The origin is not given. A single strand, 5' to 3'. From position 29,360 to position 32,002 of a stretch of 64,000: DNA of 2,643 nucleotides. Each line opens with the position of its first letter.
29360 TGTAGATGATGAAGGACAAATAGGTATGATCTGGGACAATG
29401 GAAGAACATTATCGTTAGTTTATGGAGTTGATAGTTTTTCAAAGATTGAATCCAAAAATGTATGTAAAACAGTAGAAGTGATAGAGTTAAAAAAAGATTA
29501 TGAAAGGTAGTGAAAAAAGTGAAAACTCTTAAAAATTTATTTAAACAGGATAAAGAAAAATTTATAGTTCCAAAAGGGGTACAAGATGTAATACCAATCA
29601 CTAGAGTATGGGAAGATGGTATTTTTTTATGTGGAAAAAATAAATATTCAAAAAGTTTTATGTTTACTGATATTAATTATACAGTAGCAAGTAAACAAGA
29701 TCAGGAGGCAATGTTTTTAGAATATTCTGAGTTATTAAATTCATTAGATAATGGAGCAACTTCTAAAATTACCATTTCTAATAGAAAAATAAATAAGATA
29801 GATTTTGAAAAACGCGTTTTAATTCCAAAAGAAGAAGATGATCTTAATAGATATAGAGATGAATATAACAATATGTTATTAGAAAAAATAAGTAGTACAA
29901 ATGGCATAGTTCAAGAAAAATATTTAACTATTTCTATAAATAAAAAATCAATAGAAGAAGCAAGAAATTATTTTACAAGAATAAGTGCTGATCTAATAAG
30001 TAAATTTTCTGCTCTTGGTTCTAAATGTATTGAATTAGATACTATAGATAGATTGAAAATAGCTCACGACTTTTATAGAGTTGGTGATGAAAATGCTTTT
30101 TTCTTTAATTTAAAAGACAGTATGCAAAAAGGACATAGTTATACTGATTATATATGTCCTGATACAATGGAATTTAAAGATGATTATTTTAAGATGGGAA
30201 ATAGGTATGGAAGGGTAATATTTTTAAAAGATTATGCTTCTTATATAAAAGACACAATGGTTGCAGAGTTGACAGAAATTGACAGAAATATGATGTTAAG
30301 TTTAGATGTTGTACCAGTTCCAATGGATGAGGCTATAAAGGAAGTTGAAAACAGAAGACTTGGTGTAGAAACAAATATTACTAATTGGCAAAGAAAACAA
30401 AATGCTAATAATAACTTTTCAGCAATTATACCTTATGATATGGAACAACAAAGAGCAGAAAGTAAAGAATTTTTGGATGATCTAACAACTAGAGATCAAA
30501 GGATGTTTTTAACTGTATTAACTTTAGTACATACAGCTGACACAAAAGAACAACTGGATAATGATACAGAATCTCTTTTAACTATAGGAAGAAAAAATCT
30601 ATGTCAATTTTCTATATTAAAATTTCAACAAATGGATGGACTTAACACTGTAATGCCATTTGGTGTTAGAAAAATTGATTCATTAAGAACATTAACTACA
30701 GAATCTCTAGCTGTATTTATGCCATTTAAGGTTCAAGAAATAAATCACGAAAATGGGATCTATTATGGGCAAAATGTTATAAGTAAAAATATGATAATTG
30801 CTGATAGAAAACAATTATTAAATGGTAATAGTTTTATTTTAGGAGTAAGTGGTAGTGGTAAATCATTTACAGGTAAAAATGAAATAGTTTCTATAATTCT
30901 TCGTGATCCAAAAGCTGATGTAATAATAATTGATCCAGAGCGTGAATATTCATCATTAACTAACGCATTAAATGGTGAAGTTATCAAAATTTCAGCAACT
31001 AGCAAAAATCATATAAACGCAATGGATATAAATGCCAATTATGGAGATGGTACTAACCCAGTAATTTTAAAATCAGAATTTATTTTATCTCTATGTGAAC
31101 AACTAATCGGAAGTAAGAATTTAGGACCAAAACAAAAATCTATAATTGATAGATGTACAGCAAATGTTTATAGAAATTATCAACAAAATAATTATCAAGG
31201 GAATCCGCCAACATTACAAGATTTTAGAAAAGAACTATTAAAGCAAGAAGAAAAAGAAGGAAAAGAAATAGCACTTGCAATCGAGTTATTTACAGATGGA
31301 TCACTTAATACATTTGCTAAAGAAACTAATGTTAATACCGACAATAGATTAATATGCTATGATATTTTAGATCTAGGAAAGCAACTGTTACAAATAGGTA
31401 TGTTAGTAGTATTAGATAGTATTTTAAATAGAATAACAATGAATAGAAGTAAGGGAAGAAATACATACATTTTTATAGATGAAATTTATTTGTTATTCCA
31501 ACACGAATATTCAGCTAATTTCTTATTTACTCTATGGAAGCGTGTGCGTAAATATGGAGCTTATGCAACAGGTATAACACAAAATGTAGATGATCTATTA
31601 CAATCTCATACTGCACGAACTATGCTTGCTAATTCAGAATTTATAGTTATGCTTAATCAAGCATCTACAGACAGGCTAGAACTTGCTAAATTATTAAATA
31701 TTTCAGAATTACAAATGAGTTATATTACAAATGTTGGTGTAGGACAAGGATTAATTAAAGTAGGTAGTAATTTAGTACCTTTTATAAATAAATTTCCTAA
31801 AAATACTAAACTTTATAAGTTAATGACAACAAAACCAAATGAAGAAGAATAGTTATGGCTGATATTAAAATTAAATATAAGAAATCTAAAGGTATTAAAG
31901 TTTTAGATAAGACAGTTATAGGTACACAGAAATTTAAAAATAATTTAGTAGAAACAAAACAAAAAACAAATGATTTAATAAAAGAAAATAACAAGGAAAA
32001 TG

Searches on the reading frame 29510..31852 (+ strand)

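Call 15: search_protein_families(library=pfam, proteins=[window:29510-31852:+], max_evalue=0.01)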
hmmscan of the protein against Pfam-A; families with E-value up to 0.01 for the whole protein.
window:29510-31852:+ (780 aa): 3 families
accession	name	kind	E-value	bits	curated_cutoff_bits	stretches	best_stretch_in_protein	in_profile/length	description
PF19044.6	P-loop_TraG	-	5.6e-17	61.9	25.8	1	433-740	24-343/413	TraG P-loop domain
PF12846.13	AAA_10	-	5e-10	39.4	27.5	1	435-712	18-302/362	AAA-like domain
PF01935.23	DUF87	-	1.7e-09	38.5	23.2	1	441-588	26-155/220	Helicase HerA, central domain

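Call 48: search_protein_families(library=ncbifam, proteins=[window:29510-31852:+], max_evalue=0.001)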
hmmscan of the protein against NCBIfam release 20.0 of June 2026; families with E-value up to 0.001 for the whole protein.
window:29510-31852:+ (780 aa): 6 families
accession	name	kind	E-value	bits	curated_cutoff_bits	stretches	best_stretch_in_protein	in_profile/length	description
NF045971.1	conju_CD1110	equivalog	0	1029.5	325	1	24-776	1-752/752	VirB4-like conjugal transfer ATPase, CD1110 family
NF045975.1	VirB4_plasma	equivalog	2.9e-65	220.5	590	1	23-754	103-876/894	Mbov_0397 family ICE element conjugal transfer ATPase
TIGR02746.1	TraC-F-type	equivalog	3.6e-35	121.1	567.05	1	288-746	273-740/800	type IV secretion system protein TraC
TIGR00929.1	VirB4_CagE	subfamily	1.9e-31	109.1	643.1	1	23-744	7-729/792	VirB4 family type IV secretion/conjugal transfer ATPase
TIGR03783.1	Bac_Flav_CT_G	subfamily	8.1e-12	43.8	261.55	1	434-718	434-734/829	TraG family conjugative transposon ATPase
TIGR03744.1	traC_PFL_4706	equivalog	1.7e-06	26.2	520.6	1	584-736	661-816/892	conjugative transfer ATPase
